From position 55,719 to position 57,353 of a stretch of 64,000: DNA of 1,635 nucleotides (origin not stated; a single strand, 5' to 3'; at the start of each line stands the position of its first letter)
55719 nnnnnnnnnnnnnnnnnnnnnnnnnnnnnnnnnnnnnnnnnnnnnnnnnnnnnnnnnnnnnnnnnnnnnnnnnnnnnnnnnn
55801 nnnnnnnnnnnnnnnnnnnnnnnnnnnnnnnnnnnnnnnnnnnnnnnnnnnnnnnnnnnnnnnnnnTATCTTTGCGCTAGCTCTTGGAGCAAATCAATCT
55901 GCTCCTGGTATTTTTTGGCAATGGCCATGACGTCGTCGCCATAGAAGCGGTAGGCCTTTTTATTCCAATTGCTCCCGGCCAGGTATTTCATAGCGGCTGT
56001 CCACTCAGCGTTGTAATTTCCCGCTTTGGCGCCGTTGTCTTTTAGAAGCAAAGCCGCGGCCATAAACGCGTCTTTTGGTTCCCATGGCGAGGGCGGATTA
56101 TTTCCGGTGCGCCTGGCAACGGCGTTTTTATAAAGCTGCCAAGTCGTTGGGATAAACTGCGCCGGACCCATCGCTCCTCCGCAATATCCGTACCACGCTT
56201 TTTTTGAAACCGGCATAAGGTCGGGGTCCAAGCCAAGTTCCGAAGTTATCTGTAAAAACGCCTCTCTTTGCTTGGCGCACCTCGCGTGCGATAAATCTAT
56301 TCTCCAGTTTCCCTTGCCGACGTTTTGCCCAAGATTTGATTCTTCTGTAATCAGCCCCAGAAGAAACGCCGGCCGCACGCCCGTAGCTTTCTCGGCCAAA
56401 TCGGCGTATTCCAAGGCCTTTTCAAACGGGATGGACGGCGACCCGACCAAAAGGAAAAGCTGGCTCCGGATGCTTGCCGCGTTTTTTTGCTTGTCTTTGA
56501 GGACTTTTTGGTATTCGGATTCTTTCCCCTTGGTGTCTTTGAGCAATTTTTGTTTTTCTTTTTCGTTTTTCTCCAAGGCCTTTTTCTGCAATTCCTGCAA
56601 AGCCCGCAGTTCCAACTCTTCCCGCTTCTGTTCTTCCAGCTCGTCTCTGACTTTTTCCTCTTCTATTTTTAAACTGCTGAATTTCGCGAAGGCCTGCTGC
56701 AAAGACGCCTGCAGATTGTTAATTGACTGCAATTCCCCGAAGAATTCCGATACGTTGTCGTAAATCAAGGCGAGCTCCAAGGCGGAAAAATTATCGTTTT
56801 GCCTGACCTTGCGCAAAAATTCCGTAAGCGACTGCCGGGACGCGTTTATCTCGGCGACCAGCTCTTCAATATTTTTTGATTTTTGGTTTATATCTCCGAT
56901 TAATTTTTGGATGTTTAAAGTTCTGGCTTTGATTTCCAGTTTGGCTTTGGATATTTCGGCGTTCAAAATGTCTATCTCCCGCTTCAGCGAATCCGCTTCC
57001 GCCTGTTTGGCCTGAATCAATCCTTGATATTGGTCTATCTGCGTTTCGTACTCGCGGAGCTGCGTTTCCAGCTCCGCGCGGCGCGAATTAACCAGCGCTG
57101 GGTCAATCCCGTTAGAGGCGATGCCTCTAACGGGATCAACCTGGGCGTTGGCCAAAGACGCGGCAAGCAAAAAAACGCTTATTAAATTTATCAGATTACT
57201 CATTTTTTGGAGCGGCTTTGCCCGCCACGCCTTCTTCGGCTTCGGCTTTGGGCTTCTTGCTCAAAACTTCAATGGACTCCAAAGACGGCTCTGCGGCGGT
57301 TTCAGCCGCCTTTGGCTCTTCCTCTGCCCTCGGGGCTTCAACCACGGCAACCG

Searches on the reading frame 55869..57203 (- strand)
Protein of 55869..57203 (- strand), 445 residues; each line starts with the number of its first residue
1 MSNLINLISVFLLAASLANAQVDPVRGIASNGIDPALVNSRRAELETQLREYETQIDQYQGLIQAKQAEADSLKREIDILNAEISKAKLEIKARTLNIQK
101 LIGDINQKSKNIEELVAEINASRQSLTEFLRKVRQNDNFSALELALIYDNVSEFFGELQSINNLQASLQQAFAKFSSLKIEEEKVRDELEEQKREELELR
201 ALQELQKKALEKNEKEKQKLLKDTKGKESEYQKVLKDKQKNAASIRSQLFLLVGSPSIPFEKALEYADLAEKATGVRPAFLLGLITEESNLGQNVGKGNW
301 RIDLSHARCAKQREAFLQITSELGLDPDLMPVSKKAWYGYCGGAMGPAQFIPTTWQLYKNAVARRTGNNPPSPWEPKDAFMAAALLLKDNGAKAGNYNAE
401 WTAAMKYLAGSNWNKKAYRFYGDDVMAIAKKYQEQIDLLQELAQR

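Call 51: search_protein_families(library=pfam, proteins=[window:55869-57203:-], max_evalue=0.00001)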
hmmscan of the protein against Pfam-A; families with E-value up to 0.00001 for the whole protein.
window:55869-57203:- (445 aa): 1 family
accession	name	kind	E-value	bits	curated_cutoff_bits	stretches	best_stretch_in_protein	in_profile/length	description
PF13406.11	SLT_2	-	1.6e-09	37.9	24.3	1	268-404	78-216/292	Transglycosylase SLT domain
